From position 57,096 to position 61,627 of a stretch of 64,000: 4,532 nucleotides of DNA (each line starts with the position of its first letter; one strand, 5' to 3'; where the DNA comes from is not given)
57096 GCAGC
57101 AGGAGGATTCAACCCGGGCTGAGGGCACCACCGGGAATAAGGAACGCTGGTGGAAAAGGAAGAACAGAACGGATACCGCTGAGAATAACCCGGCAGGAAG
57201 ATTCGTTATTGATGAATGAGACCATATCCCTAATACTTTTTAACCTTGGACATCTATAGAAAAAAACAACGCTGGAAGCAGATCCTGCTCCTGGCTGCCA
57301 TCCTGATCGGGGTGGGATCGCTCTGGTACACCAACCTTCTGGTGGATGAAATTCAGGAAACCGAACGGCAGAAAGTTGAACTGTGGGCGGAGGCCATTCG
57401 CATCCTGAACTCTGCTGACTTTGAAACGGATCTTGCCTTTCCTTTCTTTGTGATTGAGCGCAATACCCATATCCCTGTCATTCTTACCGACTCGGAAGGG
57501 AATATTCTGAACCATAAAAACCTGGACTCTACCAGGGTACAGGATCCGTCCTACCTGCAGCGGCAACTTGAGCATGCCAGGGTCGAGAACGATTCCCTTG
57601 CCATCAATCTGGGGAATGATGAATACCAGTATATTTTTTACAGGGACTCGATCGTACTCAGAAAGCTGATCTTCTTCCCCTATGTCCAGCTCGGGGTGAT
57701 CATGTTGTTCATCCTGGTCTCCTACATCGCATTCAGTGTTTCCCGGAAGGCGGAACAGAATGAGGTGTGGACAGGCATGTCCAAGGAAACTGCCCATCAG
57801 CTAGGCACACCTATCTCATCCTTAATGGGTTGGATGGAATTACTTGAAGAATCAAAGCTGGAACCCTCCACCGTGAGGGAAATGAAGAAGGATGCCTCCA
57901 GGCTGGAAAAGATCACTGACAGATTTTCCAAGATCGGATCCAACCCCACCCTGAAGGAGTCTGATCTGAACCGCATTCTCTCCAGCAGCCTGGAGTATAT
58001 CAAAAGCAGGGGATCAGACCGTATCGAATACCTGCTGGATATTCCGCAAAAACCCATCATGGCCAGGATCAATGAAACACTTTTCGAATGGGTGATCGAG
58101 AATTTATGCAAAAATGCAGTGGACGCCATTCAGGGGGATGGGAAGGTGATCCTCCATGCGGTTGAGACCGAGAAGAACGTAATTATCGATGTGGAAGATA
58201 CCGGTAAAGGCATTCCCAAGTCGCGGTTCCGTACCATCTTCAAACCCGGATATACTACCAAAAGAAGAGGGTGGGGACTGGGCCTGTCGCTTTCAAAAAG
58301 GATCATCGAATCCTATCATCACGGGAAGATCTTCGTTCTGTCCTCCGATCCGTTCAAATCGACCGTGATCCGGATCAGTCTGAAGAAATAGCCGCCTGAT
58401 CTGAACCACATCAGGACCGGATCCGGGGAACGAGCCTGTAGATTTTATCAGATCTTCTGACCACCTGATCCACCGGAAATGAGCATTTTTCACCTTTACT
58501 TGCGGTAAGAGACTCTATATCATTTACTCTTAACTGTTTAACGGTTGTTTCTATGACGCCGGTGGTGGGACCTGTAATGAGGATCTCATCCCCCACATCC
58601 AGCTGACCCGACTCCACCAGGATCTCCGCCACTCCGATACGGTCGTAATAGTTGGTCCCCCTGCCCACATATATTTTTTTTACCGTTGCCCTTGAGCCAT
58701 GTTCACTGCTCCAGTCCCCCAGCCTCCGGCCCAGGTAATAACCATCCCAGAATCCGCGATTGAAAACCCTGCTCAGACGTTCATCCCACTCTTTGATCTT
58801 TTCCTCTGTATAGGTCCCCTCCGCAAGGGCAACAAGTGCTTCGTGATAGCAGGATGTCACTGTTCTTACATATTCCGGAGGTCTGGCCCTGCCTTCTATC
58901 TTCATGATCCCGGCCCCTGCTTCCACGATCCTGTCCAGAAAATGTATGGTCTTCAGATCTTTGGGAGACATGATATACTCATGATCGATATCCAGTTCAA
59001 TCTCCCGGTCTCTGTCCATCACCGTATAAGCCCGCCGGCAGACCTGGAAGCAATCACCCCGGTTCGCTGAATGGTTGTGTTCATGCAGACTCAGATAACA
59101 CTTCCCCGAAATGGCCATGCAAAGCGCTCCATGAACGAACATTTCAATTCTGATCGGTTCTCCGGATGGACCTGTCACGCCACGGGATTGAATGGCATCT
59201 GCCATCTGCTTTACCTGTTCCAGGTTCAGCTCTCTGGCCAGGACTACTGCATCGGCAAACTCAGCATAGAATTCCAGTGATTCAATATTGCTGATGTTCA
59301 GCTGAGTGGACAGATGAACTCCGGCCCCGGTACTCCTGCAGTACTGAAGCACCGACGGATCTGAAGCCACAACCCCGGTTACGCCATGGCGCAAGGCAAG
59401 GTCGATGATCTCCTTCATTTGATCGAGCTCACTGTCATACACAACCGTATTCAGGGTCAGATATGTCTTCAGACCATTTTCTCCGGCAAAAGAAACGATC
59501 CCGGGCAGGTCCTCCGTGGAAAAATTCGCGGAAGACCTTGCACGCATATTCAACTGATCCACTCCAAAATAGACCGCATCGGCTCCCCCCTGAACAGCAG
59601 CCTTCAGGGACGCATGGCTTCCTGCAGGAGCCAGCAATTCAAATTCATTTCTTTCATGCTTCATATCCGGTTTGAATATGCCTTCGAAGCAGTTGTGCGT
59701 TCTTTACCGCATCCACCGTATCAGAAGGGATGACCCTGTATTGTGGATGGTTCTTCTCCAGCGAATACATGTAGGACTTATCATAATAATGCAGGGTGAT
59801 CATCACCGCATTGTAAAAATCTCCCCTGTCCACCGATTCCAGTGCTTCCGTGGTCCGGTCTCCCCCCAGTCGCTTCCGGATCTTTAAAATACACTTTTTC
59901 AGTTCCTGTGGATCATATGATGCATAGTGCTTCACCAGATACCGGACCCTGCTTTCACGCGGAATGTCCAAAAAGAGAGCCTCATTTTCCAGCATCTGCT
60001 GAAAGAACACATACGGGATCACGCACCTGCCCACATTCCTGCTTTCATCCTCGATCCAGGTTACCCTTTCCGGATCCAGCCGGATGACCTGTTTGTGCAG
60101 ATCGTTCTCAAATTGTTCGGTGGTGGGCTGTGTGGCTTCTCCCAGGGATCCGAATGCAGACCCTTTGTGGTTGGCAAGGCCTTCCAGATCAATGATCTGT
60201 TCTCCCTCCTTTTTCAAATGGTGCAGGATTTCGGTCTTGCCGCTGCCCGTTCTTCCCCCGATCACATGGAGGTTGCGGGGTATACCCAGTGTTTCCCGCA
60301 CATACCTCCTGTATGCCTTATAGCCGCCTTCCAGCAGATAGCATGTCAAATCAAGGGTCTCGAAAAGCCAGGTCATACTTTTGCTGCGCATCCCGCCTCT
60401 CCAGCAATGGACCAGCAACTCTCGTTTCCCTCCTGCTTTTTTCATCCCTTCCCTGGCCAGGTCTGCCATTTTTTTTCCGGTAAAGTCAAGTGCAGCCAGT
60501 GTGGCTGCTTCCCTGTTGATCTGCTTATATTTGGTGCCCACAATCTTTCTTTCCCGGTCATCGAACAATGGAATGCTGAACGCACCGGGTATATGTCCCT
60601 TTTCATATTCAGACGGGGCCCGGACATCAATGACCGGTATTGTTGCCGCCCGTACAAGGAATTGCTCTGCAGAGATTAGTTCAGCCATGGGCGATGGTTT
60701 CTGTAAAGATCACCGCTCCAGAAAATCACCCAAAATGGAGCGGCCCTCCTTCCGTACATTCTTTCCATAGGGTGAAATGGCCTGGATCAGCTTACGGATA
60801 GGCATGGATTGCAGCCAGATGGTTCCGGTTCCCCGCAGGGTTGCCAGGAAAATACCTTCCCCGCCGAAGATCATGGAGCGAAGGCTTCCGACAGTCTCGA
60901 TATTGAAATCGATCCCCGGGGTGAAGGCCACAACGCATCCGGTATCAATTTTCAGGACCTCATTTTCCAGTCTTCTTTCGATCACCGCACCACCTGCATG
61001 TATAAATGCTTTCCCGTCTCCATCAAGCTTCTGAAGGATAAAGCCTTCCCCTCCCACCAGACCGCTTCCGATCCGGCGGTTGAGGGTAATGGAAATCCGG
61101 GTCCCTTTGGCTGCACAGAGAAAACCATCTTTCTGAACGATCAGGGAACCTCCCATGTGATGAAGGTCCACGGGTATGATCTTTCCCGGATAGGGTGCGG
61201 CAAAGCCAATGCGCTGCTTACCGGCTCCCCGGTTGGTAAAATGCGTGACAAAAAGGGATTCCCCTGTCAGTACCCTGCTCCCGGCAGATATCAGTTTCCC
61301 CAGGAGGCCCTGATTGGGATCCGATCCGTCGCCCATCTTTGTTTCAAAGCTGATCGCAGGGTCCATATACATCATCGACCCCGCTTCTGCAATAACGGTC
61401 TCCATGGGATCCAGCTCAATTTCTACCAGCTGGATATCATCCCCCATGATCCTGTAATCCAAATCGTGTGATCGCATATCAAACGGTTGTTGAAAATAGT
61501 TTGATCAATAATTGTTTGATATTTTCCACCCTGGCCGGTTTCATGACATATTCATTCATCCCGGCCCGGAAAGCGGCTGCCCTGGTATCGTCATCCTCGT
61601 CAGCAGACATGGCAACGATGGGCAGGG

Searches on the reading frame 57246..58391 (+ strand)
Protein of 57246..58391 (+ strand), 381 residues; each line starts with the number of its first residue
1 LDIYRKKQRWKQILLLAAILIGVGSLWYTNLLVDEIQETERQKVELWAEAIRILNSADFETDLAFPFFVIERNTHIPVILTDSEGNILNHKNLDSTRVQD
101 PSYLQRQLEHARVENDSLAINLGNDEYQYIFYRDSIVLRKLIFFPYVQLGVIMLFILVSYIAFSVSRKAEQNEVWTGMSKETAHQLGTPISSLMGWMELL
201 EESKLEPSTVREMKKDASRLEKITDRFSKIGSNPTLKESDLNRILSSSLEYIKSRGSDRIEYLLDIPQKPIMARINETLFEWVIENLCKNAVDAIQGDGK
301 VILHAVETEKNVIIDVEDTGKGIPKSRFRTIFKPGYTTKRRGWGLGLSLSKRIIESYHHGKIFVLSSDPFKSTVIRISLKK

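Call 53: search_protein_families(library=pfam, proteins=[window:57246-58391:+])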
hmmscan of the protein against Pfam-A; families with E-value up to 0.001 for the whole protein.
window:57246-58391:+ (381 aa): 4 families
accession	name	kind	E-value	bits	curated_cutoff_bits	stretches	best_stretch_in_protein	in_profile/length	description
PF02518.31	HATPase_c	-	1.3e-18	67.9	26.4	1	278-380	4-108/111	Histidine kinase-, DNA gyrase B-, and HSP90-like ATPase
PF00512.31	HisKA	-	1.6e-05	25.3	26.9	1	182-230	9-63/66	His Kinase A (phospho-acceptor) domain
PF13589.12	HATPase_c_3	-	0.00057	20.4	25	0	280-341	3-63/137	Histidine kinase-, DNA gyrase B-, and HSP90-like ATPase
PF14501.12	HATPase_c_5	-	0.00067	20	22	0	283-362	9-86/102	GHKL domain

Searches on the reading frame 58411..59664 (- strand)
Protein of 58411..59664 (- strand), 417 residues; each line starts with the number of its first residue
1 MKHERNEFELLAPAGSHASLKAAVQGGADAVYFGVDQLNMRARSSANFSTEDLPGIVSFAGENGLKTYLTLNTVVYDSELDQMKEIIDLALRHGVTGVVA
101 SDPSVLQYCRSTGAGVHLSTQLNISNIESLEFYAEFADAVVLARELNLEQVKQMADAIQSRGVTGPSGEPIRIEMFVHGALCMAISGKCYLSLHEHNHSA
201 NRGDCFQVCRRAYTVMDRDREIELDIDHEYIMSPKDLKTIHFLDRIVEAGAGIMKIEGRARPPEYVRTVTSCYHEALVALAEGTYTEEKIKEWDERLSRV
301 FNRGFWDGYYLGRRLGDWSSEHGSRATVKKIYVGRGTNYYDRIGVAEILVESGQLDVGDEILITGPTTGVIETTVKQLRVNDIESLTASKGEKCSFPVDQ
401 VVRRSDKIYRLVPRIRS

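Call 53: search_protein_families(library=pfam, proteins=[window:58411-59664:-])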
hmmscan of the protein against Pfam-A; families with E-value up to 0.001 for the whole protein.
window:58411-59664:- (417 aa): 2 families
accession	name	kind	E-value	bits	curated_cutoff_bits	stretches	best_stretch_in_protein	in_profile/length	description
PF01136.24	Peptidase_U32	-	2.7e-63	213.8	22.4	1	80-313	1-230/233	Peptidase family U32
PF03144.31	GTP_EFTU_D2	-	0.00064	20.5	30.3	0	345-395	3-55/73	Elongation factor Tu domain 2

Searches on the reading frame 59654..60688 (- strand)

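Call 53: search_protein_families(library=pfam, proteins=[window:59654-60688:-])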
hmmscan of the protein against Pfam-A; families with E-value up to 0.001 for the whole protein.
window:59654-60688:- (344 aa): 2 families
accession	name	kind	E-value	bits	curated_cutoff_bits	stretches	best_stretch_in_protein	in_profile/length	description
PF00581.25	Rhodanese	-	1.3e-13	51.7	22.2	1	16-127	13-100/102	Rhodanese-like domain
PF13604.12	AAA_30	-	0.00089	19.5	27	0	128-219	8-100/191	AAA domain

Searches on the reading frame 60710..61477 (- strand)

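Call 36: search_protein_families(library=pfam, proteins=[window:60710-61477:-])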
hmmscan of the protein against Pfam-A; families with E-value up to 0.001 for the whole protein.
window:60710-61477:- (255 aa): 1 family
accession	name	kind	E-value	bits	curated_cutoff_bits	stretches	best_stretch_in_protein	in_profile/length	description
PF01987.23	AIM24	-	2.5e-70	236.8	25.7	1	8-225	1-205/205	Mitochondrial biogenesis AIM24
